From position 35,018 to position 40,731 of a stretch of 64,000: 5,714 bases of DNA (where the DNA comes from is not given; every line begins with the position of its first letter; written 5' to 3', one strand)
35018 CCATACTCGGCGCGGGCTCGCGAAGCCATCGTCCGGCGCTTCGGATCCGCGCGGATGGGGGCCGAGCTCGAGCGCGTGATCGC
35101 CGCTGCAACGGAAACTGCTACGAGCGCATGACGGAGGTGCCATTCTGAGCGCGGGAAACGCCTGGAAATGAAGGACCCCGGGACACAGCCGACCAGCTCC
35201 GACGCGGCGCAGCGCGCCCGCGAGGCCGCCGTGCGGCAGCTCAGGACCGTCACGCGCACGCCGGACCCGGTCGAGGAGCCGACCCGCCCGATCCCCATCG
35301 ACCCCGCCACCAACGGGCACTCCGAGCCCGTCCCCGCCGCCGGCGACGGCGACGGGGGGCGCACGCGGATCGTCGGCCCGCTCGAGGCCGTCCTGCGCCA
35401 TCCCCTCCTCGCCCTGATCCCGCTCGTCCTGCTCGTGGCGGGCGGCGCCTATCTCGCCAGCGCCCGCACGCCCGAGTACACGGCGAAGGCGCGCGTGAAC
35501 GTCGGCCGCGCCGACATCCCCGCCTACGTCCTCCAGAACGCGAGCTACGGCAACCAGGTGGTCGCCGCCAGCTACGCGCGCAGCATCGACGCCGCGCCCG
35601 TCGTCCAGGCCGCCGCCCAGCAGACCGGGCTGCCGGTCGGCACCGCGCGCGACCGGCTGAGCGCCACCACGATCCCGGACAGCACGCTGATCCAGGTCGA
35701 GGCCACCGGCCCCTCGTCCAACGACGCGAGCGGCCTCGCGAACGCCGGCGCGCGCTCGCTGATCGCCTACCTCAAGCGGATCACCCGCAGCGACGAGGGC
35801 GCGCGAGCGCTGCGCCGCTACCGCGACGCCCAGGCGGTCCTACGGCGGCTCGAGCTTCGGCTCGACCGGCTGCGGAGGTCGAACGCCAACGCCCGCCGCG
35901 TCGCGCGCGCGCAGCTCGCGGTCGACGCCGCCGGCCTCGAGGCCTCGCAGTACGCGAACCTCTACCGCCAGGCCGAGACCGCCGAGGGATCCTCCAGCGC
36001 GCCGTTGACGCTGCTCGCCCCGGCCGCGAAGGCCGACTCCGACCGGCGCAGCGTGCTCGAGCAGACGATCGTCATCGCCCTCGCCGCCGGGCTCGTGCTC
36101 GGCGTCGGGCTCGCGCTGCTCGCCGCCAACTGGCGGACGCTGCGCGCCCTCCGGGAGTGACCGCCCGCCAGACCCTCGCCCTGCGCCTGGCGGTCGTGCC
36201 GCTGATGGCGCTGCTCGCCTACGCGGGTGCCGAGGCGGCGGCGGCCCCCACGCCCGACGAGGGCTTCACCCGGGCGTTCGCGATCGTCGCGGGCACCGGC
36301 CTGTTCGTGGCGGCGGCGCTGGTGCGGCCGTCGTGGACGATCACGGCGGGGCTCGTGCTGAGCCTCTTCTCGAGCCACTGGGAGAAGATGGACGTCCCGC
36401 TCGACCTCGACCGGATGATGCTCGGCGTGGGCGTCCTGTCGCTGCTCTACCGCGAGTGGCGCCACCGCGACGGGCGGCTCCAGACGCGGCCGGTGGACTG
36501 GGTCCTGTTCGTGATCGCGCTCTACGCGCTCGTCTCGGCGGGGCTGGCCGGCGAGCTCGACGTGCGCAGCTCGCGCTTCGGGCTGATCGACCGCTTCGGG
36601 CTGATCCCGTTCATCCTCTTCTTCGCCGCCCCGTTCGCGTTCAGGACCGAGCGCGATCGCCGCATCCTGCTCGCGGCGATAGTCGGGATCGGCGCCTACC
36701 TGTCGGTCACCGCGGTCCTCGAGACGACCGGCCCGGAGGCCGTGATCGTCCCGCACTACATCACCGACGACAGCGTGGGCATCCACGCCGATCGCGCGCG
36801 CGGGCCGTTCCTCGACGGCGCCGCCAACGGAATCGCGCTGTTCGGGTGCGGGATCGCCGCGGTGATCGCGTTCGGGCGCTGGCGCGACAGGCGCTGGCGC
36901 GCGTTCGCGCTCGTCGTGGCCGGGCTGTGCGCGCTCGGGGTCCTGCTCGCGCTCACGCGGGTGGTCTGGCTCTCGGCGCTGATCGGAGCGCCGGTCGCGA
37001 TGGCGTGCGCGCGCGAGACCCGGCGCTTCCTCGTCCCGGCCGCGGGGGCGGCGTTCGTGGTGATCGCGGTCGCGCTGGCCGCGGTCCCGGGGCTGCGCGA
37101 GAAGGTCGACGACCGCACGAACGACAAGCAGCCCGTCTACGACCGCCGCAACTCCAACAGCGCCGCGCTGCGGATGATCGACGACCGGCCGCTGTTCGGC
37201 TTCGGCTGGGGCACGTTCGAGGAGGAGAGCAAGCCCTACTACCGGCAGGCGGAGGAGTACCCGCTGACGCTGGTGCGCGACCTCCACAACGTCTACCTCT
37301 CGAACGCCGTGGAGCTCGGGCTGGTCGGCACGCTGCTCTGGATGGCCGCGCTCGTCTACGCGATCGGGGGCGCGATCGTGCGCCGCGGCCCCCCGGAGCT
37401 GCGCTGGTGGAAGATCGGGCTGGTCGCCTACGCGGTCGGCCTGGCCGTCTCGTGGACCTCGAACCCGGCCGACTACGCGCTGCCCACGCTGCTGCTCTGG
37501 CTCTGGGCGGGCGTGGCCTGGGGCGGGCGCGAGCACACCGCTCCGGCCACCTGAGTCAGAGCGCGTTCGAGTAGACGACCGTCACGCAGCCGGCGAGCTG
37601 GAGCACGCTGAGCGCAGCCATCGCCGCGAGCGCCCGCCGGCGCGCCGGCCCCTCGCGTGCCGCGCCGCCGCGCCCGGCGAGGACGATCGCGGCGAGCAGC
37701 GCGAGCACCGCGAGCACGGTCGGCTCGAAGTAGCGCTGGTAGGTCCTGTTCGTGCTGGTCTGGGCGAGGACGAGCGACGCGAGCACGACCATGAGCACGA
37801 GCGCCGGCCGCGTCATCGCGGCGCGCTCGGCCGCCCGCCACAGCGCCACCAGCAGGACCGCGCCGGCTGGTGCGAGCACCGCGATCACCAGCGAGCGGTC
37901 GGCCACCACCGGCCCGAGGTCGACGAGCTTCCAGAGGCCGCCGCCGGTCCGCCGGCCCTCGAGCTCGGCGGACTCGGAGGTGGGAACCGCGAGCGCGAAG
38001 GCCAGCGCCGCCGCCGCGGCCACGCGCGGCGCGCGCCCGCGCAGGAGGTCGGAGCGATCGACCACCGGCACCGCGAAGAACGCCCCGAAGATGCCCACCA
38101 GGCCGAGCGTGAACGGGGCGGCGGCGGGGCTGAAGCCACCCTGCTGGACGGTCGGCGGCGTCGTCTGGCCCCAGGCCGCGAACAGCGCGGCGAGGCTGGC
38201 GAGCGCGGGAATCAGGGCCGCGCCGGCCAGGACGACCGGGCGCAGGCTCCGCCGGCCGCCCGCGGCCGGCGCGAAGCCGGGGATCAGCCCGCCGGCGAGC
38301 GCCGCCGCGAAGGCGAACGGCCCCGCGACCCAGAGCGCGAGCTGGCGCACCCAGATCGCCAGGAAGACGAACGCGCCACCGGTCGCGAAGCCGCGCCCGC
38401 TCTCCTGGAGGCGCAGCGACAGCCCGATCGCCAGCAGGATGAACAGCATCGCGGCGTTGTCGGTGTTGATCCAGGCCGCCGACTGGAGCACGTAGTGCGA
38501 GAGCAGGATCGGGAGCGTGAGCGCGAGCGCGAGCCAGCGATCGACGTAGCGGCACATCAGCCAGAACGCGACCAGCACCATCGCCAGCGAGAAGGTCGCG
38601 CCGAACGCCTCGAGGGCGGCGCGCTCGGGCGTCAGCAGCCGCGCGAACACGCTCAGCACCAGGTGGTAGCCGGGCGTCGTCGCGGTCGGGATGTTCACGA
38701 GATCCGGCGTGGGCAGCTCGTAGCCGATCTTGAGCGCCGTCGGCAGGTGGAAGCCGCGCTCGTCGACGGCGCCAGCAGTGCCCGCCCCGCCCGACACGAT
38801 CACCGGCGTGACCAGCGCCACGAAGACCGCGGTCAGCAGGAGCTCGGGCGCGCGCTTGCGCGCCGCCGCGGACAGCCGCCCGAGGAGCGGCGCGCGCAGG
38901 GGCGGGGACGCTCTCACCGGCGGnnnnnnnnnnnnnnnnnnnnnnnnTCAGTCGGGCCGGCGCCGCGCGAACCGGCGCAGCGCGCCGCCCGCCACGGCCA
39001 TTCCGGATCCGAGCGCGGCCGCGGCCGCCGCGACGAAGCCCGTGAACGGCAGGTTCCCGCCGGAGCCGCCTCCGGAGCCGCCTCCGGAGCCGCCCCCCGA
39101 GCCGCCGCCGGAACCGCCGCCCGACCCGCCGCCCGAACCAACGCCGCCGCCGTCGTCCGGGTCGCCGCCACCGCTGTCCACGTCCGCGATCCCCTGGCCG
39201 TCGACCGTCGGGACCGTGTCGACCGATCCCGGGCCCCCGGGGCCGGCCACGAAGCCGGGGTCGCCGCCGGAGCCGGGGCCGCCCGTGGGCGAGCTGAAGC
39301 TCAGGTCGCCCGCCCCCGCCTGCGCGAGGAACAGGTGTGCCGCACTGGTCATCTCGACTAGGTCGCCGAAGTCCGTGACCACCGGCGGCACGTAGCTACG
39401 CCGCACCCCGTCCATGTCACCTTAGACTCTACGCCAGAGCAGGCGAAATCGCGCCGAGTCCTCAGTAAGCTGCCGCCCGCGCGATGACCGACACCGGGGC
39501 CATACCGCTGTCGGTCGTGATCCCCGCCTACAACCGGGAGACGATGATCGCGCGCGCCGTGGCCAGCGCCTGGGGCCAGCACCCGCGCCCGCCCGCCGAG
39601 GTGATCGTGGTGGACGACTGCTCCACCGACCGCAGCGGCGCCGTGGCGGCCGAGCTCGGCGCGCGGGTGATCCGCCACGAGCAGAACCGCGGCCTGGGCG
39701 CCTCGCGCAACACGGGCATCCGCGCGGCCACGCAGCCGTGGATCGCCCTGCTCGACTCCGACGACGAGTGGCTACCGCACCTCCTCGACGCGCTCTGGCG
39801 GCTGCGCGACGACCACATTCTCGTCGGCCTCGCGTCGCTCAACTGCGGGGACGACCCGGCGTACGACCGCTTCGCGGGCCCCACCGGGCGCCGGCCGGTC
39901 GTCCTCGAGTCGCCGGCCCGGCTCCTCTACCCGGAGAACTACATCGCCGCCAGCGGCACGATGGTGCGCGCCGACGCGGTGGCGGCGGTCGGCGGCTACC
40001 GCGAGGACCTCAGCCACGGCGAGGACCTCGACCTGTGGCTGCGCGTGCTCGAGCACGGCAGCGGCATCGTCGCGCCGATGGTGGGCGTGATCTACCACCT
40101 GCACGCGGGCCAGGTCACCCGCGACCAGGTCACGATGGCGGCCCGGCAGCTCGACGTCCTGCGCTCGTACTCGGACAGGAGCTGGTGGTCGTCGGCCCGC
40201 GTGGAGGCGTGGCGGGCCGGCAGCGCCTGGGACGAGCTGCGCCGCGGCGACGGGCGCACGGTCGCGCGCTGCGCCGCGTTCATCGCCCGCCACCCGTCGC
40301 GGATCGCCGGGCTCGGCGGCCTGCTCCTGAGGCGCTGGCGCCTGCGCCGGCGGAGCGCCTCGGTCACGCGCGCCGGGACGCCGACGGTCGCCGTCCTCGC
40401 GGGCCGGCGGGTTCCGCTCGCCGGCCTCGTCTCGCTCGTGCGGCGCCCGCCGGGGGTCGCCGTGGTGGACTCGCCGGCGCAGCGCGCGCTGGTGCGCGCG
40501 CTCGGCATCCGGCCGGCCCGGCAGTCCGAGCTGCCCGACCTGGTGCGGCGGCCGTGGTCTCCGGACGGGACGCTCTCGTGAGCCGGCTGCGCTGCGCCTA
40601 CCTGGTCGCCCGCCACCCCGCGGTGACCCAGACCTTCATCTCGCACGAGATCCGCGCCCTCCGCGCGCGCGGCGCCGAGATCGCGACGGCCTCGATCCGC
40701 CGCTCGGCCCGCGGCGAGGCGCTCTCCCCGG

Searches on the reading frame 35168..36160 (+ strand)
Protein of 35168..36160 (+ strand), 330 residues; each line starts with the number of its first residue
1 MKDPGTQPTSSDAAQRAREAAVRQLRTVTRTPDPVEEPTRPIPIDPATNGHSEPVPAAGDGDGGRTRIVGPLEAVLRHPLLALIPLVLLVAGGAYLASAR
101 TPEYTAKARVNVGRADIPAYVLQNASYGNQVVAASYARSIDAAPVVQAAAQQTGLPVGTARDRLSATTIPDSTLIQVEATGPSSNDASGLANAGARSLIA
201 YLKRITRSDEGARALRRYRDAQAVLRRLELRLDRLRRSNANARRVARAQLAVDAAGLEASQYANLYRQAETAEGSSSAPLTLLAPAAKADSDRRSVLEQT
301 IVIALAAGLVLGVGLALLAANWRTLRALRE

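Call 8: search_protein_families(library=pfam, proteins=[window:35201-36160:+], max_evalue=0.001)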
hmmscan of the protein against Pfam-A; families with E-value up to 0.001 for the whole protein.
window:35201-36160:+ (319 aa): 0 families

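Call 22: search_protein_families(library=pfam, proteins=[window:35168-36160:+], max_evalue=0.1)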
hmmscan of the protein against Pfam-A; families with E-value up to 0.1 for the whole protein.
window:35168-36160:+ (330 aa): 1 family
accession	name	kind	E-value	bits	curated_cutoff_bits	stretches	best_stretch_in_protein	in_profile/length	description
PF02706.20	Wzz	-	0.0031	18.2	25.5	1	80-118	18-55/91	Chain length determinant protein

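Call 26: search_protein_families(library=ncbifam, proteins=[window:35168-36160:+], max_evalue=0.1)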
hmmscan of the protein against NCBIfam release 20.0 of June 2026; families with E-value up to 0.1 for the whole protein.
window:35168-36160:+ (330 aa): 1 family
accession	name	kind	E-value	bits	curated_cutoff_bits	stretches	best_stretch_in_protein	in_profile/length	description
TIGR01006.1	polys_exp_MPA1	subfamily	0.025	14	296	1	79-206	22-152/226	CspC family polysaccharide chain length determinant protein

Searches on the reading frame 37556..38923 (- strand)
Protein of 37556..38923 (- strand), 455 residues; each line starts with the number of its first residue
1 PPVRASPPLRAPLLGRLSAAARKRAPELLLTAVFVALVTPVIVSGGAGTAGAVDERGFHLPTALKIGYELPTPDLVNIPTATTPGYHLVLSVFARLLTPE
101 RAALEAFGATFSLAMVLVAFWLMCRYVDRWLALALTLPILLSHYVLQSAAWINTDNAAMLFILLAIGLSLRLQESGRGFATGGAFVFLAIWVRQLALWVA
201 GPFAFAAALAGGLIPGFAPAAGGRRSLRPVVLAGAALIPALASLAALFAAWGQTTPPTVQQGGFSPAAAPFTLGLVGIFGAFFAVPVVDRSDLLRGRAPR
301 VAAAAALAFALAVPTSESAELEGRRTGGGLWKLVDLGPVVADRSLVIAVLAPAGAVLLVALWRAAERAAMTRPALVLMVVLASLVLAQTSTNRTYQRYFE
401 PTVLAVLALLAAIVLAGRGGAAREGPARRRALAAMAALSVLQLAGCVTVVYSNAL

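Call 8: search_protein_families(library=pfam, proteins=[window:37556-38923:-], max_evalue=0.001)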
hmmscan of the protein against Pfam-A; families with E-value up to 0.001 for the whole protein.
window:37556-38923:- (455 aa): 0 families

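Call 22: search_protein_families(library=pfam, proteins=[window:37556-38917:-], max_evalue=0.1)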
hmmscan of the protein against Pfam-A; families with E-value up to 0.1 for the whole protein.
window:37556-38917:- (453 aa): 1 family
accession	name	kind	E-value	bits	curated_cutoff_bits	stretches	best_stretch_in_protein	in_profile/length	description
PF00205.28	TPP_enzyme_M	-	0.046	13.9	30.4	0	224-292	11-81/137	Thiamine pyrophosphate enzyme, central domain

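Call 26: search_protein_families(library=ncbifam, proteins=[window:37556-38917:-], max_evalue=0.1)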
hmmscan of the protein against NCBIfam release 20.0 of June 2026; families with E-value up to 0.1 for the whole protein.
window:37556-38917:- (453 aa): 0 families

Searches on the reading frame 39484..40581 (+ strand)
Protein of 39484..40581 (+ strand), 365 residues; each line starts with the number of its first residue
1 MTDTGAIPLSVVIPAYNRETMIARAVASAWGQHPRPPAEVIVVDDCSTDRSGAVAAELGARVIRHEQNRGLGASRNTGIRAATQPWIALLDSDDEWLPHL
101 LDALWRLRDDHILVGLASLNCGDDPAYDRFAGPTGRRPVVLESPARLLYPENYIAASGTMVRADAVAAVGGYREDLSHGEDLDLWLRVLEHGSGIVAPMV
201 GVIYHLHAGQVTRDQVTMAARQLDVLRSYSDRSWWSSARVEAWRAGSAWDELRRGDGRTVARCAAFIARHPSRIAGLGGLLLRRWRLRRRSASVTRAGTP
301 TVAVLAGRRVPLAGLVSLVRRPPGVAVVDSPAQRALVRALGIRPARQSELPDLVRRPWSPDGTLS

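Call 6: search_protein_families(library=pfam, proteins=[window:39484-40581:+], max_evalue=0.01)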
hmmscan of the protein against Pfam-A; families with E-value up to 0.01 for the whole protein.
window:39484-40581:+ (365 aa): 4 families
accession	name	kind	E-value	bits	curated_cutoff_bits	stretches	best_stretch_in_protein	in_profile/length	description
PF00535.33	Glycos_transf_2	-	1.4e-32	113.4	23.3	1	10-110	1-105/168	Glycosyl transferase family 2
PF13641.12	Glyco_tranf_2_3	-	1e-14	55.5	27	1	9-205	3-211/230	Glycosyltransferase like family 2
PF10111.15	Glyco_tranf_2_2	-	2.3e-09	37.6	27.3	1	10-105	1-103/276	Glycosyltransferase like family 2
PF13632.12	Glyco_trans_2_3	-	0.00065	20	27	1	153-195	71-113/198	Glycosyl transferase family group 2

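Call 7: search_protein_families(library=ncbifam, proteins=[window:39484-40581:+], max_evalue=0.01)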
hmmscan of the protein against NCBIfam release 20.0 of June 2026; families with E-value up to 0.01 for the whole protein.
window:39484-40581:+ (365 aa): 22 families
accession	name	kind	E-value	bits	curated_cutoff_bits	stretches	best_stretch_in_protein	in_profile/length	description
TIGR03965.1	mycofact_glyco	equivalog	1.7e-25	89.8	280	1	9-208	76-283/467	mycofactocin biosynthesis glycosyltransferase MftF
NF041875.1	EPS_EpsD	equivalog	2.2e-18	66.7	370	1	9-200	1-201/325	exopolysaccharide biosynthesis glycosyltransferase EpsD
TIGR04283.1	glyco_like_mftF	equivalog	7.8e-15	55.1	182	1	9-194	1-175/221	TIGR04283 family arsenosugar biosynthesis glycosyltransferase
NF007482.0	PRK10073.1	equivalog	2.1e-14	53.3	423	1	8-107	7-109/334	glycosyltransferase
NF047683.1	TeichurnBiosyTuaG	equivalog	2.9e-14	53.3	400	1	9-103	8-106/252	teichuronic acid biosynthesis protein TuaG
NF053739.1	GlytfEpsEBac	equivalog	2.7e-12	46.3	450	1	9-192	3-189/265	glycosyltransferase EpsE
NF007453.0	PRK10018.1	equivalog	5e-11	42.8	382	1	9-211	8-213/280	colanic acid biosynthesis glycosyltransferase WcaA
TIGR04017.1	WcaA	equivalog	5.2e-11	42.7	495.75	1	9-211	7-212/279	colanic acid biosynthesis glycosyltransferase WcaA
NF058614.1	PPMAGASynPpgS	equivalog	1.1e-10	41.4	370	1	11-85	4-75/226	polyprenyl-phospho-N-acetylgalactosaminyl synthase PpgS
NF010496.0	PRK13915.1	equivalog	1.7e-08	34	262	1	9-67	33-93/307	glucosyl-3-phosphoglycerate synthase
NF050050.1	ProtGlycPglI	equivalog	2.9e-08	33.4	500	1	9-106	4-106/306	GalNAc(5)-diNAcBac-PP-undecaprenol beta-1,3-glucosyltransferase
TIGR04182.1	glyco_TIGR04182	equivalog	8e-08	32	325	1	10-104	3-93/293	S-layer glycoprotein N-glycosyltransferase AglJ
TIGR03937.1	PgaC_IcaA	equivalog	1.7e-07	30.5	422.3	1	9-93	47-135/407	poly-beta-1,6-N-acetyl-D-glucosamine synthase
NF041391.1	DPhHxTase_Halo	equivalog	2.1e-07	30.1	375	1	15-103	3-92/213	dolichyl-phosphate hexose transferase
NF050819.1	PolSacchBiosHfsG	equivalog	1.6e-06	27.6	500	1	7-174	12-185/302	polysaccharide biosynthesis protein HfsG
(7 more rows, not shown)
